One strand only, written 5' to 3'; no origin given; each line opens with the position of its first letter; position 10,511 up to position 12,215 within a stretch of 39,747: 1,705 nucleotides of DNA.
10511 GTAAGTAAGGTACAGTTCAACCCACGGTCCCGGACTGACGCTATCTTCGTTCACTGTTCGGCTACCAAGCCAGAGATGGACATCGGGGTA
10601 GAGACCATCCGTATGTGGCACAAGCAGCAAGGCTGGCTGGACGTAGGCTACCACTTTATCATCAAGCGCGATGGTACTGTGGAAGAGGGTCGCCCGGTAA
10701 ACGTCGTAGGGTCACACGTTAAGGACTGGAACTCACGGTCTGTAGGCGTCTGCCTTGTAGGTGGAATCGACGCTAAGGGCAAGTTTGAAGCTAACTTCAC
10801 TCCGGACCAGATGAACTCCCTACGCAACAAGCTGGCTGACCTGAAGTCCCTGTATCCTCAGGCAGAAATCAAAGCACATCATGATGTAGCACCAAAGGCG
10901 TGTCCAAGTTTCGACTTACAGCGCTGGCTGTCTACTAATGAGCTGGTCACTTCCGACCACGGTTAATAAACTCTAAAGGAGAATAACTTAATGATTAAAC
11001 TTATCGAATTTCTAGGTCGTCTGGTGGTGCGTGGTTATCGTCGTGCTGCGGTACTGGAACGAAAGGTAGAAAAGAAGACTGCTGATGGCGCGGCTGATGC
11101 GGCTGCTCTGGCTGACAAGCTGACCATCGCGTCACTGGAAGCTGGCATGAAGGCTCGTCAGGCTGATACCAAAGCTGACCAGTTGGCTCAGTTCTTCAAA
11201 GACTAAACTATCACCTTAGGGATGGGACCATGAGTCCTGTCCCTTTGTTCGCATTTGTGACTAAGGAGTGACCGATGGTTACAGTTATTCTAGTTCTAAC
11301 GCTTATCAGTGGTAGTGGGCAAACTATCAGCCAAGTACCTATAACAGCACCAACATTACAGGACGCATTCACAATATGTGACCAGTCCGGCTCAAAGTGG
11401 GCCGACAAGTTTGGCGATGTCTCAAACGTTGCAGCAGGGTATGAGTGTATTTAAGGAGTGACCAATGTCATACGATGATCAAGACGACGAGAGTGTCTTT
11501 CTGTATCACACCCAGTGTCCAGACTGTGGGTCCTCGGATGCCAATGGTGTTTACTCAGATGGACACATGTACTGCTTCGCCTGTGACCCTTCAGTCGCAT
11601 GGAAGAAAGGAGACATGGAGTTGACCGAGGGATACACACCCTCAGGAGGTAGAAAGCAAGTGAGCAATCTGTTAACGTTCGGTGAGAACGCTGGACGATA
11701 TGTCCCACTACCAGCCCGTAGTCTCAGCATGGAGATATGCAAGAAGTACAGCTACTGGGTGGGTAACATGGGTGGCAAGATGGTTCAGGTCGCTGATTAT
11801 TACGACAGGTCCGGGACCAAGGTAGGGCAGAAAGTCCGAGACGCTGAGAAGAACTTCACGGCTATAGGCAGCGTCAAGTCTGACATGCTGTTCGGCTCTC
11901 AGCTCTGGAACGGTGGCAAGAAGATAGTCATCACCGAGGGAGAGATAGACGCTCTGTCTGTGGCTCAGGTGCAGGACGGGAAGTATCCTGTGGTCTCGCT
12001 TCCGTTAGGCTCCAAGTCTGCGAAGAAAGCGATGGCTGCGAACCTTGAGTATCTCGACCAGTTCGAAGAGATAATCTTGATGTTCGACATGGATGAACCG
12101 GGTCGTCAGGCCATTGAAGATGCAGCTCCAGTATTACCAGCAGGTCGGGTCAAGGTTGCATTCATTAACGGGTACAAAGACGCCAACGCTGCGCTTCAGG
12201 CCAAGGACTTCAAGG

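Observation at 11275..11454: Small secreted-like protein whose RBS duplicates that of the primase-helicase gene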

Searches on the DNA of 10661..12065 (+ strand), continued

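Call 29: search_dna_similar(query=window:11465-12065:+, collection=phages, mode=near, max_rows=30)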
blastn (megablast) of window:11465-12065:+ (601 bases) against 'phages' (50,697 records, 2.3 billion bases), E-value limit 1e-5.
Records with a match: 192; places in all: 192; records where one place covers at least 80% of the query: 192.
Best place of each record, by identity: >=99% 11; 95-99% 109; 90-95% 39; 80-90% 33.
By first word of the organism name: Escherichia 87; Salmonella 54; Kayfunavirus 17; Enterobacter 9; Citrobacter 8; Klebsiella 5; Bacteriophage 2; Shigella 2; Enterobacteria 1; Morganella 1; and 6 more.
By host as written in the record: Escherichia coli 46; - 25; Salmonella enterica subsp. enterica serovar Typhi 25; Salmonella enterica subsp. enterica serovar Typhi strain BRD948 8; Citrobacter freundii CF3 5; Salmonella enterica subsp. enterica serovar Paratyphi C 5; Klebsiella pneumoniae 4; Salmonella enterica subsp. enterica serovar Paratyphi B 4; and 48 more.
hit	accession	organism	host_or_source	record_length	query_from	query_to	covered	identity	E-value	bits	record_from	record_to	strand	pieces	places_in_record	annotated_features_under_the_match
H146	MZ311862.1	Escherichia phage vB_EcoP_LNA3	Escherichia coli K12 substrain MG1655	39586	1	601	100%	99.8%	0e+0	1105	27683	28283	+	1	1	record has no annotation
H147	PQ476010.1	Escherichia phage PhiNW-B1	Escherichia coli K1 LU_100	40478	1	601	100%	99.8%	0e+0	1105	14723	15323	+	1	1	record has no annotation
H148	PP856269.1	Escherichia phage UFJF_EcSW4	Escherichia coli ATCC 11775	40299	1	601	100%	99.3%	0e+0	1088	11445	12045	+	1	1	primase/helicase protein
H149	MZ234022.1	Escherichia phage vB_EcoP-101120B1-2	Escherichia coli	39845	1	601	100%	99.3%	0e+0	1088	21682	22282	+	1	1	primase/helicase protein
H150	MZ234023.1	Escherichia phage vB_EcoP-101120B2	Escherichia coli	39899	1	601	100%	99.3%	0e+0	1088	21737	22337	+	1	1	primase/helicase protein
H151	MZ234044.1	Escherichia phage vB_EcoP-PM129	Escherichia coli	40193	1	601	100%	99.3%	0e+0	1088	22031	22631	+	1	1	primase/helicase protein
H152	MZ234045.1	Escherichia phage vB_EcoP-PM131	Escherichia coli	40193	1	601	100%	99.3%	0e+0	1088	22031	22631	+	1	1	primase/helicase protein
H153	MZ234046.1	Escherichia phage vB_EcoP-PM137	Escherichia coli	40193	1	601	100%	99.3%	0e+0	1088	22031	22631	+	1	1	primase/helicase protein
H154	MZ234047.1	Escherichia phage vB_EcoP-PM139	Escherichia coli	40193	1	601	100%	99.3%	0e+0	1088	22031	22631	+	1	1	primase/helicase protein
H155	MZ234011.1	Escherichia phage vB_EcoP-22664UKE3-2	Escherichia coli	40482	1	601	100%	99.2%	0e+0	1083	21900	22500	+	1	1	primase/helicase protein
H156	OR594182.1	Escherichia phage vB_EcoM_SHAK7854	Escherichia sp.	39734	1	601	100%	99.0%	0e+0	1077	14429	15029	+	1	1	similar to DNA polymerase I; phrog=15971; top_hit=NC_006882_p18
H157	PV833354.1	Escherichia phage vB_Eco_ZCEC02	Escherichia coli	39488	1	601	100%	98.7%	0e+0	1066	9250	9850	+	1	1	primase/helicase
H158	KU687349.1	Citrobacter phage SH3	Citrobacter freundii CF3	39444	1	601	100%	98.5%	0e+0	1061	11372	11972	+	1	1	primase/helicase (x2)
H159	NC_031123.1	Citrobacter phage SH3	Citrobacter freundii CF3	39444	1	601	100%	98.5%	0e+0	1061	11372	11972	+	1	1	toprim domain-containing protein (x2)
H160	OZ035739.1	Kayfunavirus AN24P4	-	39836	1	601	100%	98.5%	0e+0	1061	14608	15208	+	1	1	record has no annotation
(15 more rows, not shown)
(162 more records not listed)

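Call 34: get_annotated_region(hit=H39, flank=300)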
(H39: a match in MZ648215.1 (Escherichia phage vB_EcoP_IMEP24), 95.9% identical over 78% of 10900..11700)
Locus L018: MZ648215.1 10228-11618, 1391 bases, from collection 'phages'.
description: Escherichia phage vB_EcoP_IMEP24, complete genome.
organism: Escherichia phage vB_EcoP_IMEP24 (NCBI taxid 2866662)
taxonomy: Viruses; Duplodnaviria; Heunggongvirae; Uroviricota; Caudoviricetes; Autographiviridae; Studiervirinae; Kayfunavirus
host: Escherichia coli; source: milk samples from healthy cows; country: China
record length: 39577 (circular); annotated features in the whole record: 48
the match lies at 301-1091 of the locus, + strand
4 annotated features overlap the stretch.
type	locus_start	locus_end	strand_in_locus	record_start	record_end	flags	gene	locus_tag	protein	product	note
CDS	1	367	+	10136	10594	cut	-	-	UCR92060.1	n-acetylmuramoyl-l-alanine amidase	-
CDS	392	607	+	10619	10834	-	-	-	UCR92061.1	hypothetical protein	-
CDS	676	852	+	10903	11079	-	-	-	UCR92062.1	hypothetical protein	-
CDS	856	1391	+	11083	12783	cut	-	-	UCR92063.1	primase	-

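Call 35: get_annotated_region(hit=H13, flank=300)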
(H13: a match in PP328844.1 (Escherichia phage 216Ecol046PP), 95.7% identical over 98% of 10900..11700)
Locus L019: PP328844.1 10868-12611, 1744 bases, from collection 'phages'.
description: Escherichia phage 216Ecol046PP, complete genome.
organism: Escherichia phage 216Ecol046PP (NCBI taxid 3126517)
taxonomy: Viruses; Duplodnaviria; Heunggongvirae; Uroviricota; Caudoviricetes; Autographiviridae; Studiervirinae; Kayfunavirus
host: Escherichia coli; source: -; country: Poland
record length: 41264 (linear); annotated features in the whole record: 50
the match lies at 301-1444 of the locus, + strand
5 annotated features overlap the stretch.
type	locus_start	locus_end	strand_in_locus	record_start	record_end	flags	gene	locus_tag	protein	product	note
CDS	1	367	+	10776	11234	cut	-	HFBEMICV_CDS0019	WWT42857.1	endolysin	similar to endolysin from Escherichia phage T7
CDS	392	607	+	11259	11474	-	-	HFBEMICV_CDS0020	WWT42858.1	hypothetical protein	similar to gene 4.3 protein from Escherichia phage T7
CDS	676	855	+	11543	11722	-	-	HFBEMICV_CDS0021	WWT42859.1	hypothetical protein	-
CDS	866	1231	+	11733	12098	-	-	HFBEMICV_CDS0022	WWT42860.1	hypothetical protein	similar to protein 3.8 from Escherichia phage T7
CDS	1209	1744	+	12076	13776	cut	-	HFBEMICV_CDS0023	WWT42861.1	DNA primase/helicase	similar to DNA primase/helicase from Escherichia phage T7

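Call 36: get_annotated_region(hit=H14, flank=900)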
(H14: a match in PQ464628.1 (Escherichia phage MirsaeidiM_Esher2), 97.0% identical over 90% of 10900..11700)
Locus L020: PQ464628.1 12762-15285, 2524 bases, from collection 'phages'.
description: Escherichia phage MirsaeidiM_Esher2, complete genome.
organism: Escherichia phage MirsaeidiM_Esher2 (NCBI taxid 3374579)
taxonomy: Viruses; Duplodnaviria; Heunggongvirae; Uroviricota; Caudoviricetes; Autographiviridae; Studiervirinae; Kayfunavirus
host: Escherichia coli; source: sewage sample; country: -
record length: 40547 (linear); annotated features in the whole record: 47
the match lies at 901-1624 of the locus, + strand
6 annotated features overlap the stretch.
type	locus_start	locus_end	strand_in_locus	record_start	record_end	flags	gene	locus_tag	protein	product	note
CDS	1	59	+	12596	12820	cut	-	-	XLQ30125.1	hypothetical protein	-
CDS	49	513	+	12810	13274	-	-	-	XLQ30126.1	endolysin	-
CDS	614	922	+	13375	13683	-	-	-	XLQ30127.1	HNH endonuclease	-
CDS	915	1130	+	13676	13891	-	-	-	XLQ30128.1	hypothetical protein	-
CDS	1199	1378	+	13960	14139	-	-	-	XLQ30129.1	hypothetical protein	-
CDS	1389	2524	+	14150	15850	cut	-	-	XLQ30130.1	DNA primase/helicase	-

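Call 39: search_dna_similar(query=window:10900-11700:+, collection=phages, mode=near, max_rows=60, rows=spread)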
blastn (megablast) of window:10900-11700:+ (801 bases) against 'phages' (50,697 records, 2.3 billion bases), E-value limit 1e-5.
Records with a match: 183; places in all: 183; records where one place covers at least 80% of the query: 15.
Best place of each record, by identity: >=99% 10; 95-99% 111; 90-95% 53; 80-90% 9.
By first word of the organism name: Escherichia 82; Salmonella 54; Kayfunavirus 17; Enterobacter 9; Citrobacter 5; Klebsiella 5; Bacteriophage 2; Morganella 1; Hafnia 1; Enterobacteria 1; and 6 more.
By host as written in the record: Escherichia coli 44; - 25; Salmonella enterica subsp. enterica serovar Typhi 25; Salmonella enterica subsp. enterica serovar Typhi strain BRD948 8; Salmonella enterica subsp. enterica serovar Paratyphi C 5; Klebsiella pneumoniae 4; Salmonella enterica subsp. enterica serovar Paratyphi B 4; Salmonella enterica subsp. enterica serovar Paratyphi A 4; and 46 more.
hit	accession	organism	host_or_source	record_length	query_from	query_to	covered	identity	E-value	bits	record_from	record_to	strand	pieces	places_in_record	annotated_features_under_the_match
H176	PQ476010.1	Escherichia phage PhiNW-B1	Escherichia coli K1 LU_100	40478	1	801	100%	100.0%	0e+0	1480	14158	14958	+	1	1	record has no annotation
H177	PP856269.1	Escherichia phage UFJF_EcSW4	Escherichia coli ATCC 11775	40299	1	801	100%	97.4%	0e+0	1363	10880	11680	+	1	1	primase/helicase protein | hypothetical protein (x2) | endolysin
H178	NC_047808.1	Escherichia phage vB_EcoP_F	Escherichia coli O18ac:K1:H7 ColV+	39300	1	801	100%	96.5%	0e+0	1325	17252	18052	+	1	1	toprim domain-containing protein | hypothetical protein (x2) | amidase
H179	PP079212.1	Escherichia phage phiHAO2-2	Escherichia coli E18055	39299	1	801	100%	96.0%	0e+0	1303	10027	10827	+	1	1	HAO2_gp21: DNA primase | HAO2_gp19: hypothetical protein | HAO2_gp20: hypothetical protein | HAO2_gp18: endolysin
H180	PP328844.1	Escherichia phage 216Ecol046PP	Escherichia coli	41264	1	801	98%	95.7%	0e+0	1264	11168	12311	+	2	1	hypothetical protein (x3) | DNA primase/helicase | endolysin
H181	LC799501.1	Morganella phage MopsHU1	Morganella psychrotolerans Mps.8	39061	1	801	78%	97.0%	6e-169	1056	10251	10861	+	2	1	DNA primase/helicase | hypothetical protein | N-acetylmuramoyl-L-alanine amidase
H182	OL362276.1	Escherichia phage HC13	Escherichia coli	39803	1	801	78%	96.5%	3e-167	1039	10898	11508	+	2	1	primase/helicase protein | hypothetical protein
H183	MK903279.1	Escherichia phage Peacock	Escherichia coli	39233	1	801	78%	96.3%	3e-167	1033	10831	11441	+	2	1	DNA primase/helicase | hypothetical protein | endolysin amidase | ribosome_binding_site (x2)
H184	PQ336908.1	Salmonella phage CHRF_20041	Salmonella enterica subsp. enterica ...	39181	1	801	78%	96.3%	5e-165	1030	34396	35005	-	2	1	DNA primase/helicase | hypothetical protein | amidase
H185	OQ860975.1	Salmonella phage ST37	Salmonella enterica subsp. enterica ...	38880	1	801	78%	96.3%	2e-163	1029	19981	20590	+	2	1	primase/helicase protein | hypothetical protein | endolysin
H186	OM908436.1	Escherichia phage TM1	Escherichia sp. GXEC-TM1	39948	1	801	78%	96.2%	2e-163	1026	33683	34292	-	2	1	primase/helicase protein | hypothetical protein | endolysin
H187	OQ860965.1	Salmonella phage ST63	Salmonella enterica subsp. enterica ...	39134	1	801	78%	96.0%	5e-160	1020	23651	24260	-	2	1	primase/helicase protein | hypothetical protein | endolysin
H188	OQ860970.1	Salmonella phage ST53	Salmonella enterica subsp. enterica ...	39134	1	801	78%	96.0%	5e-160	1020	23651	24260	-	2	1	primase/helicase protein | hypothetical protein | endolysin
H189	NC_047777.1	Escherichia phage ZG49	Escherichia coli 49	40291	1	801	78%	95.9%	3e-157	1017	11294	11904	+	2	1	toprim domain-containing protein | hypothetical protein | amidase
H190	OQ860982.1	Salmonella phage ST16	Salmonella enterica subsp. enterica ...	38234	1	801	78%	95.9%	5e-160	1015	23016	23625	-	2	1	primase/helicase protein | hypothetical protein | endolysin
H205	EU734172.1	Escherichia phage EcoDS1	Escherichia coli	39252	1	801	78%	94.4%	1e-145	967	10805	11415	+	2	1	4: gp4 | 3.7: gp3.7 | 3.5: gp3.5 | promoter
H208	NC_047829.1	Escherichia phage ST31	Escherichia coli ST130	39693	1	801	77%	95.4%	1e-150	982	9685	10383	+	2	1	toprim domain-containing protein | hypothetical protein | amidase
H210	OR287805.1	Klebsiella phage SEA1f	Klebsiella pneumoniae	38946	1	801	77%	95.1%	7e-124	966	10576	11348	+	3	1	primase/helicase | hypothetical protein | lysozyme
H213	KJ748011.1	Escherichia phage PE3-1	Escherichia coli O153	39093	2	801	74%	93.8%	6e-164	897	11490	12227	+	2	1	hypothetical protein (x3)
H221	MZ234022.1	Escherichia phage vB_EcoP-101120B1-2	Escherichia coli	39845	553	801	31%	99.6%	1e-125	455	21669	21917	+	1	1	primase/helicase protein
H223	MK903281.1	Escherichia phage Penshu1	Escherichia coli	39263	552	801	31%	98.8%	9e-123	446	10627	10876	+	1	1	DNA primase/helicase | ribosome_binding_site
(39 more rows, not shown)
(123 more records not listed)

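Call 41: get_annotated_region(hit=H223, flank=900)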
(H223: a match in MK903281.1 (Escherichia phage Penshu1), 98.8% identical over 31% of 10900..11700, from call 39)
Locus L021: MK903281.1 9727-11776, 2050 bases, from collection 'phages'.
description: Escherichia phage Penshu1, complete genome.
organism: Escherichia phage Penshu1 (NCBI taxid 2591101)
taxonomy: Viruses; Duplodnaviria; Heunggongvirae; Uroviricota; Caudoviricetes; Autographiviridae; Studiervirinae; Kayfunavirus
host: Escherichia coli; source: waste water treatment plant influent sample; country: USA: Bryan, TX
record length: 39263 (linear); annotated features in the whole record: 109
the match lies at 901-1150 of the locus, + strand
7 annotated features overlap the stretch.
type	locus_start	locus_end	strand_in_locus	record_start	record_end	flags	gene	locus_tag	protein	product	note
CDS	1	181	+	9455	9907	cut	-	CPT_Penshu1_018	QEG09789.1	endonuclease I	BLASTp similarity to phage T7 endonuclease I, SwissProt P00641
regulatory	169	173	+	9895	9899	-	-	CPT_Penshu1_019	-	ribosome_binding_site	CPT_Penshu1_019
CDS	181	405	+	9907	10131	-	-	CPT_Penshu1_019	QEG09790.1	hypothetical protein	-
regulatory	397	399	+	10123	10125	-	-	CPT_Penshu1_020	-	ribosome_binding_site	CPT_Penshu1_020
CDS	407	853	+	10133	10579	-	-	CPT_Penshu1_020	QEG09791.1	endolysin amidase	BLASTp similarity to phage T7 endolysin, SwissProt P20331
regulatory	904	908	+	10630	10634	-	-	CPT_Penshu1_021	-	ribosome_binding_site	CPT_Penshu1_021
CDS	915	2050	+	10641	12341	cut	-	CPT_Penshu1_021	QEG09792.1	DNA primase/helicase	BLASTp similarity to phage T7 DNA primase/helicase SwissProt P03692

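Call 42: get_annotated_region(hit=H221, flank=900)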
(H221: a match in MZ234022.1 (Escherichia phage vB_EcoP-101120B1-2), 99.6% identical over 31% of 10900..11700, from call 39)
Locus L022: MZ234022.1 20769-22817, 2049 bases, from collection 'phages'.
description: Escherichia phage vB_EcoP-101120B1-2, complete genome.
organism: Escherichia phage vB_EcoP-101120B1-2 (NCBI taxid 2865799)
taxonomy: Viruses; Duplodnaviria; Heunggongvirae; Uroviricota; Caudoviricetes; Autographiviridae; Studiervirinae; Kayfunavirus
host: Escherichia coli; source: -; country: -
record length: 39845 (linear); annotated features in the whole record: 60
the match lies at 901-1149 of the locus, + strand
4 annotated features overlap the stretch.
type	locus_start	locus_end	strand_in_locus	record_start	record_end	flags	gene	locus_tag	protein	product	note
CDS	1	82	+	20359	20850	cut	-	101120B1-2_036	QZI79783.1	hypothetical protein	-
CDS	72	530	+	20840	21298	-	-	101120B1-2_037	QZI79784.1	endolysin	-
CDS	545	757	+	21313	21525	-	-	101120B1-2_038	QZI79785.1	hypothetical protein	-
CDS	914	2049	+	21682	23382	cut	-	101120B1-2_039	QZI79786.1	primase/helicase protein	primase/helicase protein Gp4A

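Call 43: get_annotated_region(hit=H208, flank=200)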
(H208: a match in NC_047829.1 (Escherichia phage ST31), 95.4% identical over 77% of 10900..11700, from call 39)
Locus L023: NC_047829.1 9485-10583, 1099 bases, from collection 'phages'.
description: Escherichia phage ST31, complete genome.
organism: Escherichia phage ST31 (NCBI taxid 1983789)
taxonomy: Viruses; Duplodnaviria; Heunggongvirae; Uroviricota; Caudoviricetes; Autographiviridae; Studiervirinae; Kayfunavirus; Kayfunavirus ST31
host: Escherichia coli ST130; source: -; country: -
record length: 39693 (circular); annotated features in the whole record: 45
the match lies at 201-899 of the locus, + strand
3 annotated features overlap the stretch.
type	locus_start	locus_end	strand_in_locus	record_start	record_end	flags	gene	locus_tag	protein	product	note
CDS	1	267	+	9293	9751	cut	-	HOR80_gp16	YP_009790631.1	amidase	-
CDS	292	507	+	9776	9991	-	-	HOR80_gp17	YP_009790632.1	hypothetical protein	-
CDS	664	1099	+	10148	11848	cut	-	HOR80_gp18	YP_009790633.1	toprim domain-containing protein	-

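Call 44: get_annotated_region(hit=H213, flank=200)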
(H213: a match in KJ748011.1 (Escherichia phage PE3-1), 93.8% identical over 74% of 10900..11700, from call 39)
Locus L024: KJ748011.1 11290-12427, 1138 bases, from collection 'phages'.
description: Escherichia phage PE3-1, complete genome.
organism: Escherichia phage PE3-1 (NCBI taxid 1498170)
taxonomy: Viruses; Duplodnaviria; Heunggongvirae; Uroviricota; Caudoviricetes; Autographiviridae; Studiervirinae; Kayfunavirus; Kayfunavirus PE31
host: Escherichia coli O153; source: -; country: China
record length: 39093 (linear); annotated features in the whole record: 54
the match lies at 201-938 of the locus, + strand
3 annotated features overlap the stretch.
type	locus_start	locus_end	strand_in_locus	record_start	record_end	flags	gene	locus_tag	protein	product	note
CDS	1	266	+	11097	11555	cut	-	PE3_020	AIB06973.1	hypothetical protein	gp3.5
CDS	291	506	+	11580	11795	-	-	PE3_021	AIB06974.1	hypothetical protein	gp3.7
CDS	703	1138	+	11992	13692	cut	-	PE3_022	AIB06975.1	hypothetical protein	gp4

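Call 45: get_annotated_region(hit=H210, flank=200)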
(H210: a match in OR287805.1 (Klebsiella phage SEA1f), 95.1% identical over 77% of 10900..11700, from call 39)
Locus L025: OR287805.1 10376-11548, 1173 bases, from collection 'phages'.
description: Klebsiella phage SEA1f, complete genome.
organism: Klebsiella phage SEA1f (NCBI taxid 3079518)
taxonomy: Viruses; Duplodnaviria; Heunggongvirae; Uroviricota; Caudoviricetes; Autographiviridae; Studiervirinae; Kayfunavirus
host: Klebsiella pneumoniae; source: wastewater; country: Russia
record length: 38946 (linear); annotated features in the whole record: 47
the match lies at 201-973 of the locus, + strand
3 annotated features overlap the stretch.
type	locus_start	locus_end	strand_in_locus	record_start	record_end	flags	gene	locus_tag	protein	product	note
CDS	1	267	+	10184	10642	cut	-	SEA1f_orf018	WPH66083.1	lysozyme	-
CDS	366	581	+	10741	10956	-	-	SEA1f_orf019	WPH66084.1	hypothetical protein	-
CDS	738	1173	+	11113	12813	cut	-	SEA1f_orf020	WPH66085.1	primase/helicase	-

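Call 76: get_annotated_region(hit=H205, flank=100)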
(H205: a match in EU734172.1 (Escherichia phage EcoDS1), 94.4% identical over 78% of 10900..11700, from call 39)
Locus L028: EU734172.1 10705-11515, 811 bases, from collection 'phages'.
description: Enterobacteria phage EcoDS1, complete genome.
organism: Escherichia phage EcoDS1 (NCBI taxid 532075)
taxonomy: Viruses; Duplodnaviria; Heunggongvirae; Uroviricota; Caudoviricetes; Autographiviridae; Studiervirinae; Kayfunavirus; Kayfunavirus EcoDS1
host: Escherichia coli; source: -; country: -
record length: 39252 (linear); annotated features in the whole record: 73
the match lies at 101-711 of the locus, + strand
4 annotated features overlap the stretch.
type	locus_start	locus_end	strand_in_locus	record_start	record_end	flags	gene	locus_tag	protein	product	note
CDS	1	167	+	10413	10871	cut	3.5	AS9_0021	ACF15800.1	gp3.5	-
CDS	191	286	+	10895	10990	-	3.7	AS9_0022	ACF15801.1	gp3.7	-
regulatory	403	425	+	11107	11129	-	-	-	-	promoter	phi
CDS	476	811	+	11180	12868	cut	4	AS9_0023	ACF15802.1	gp4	-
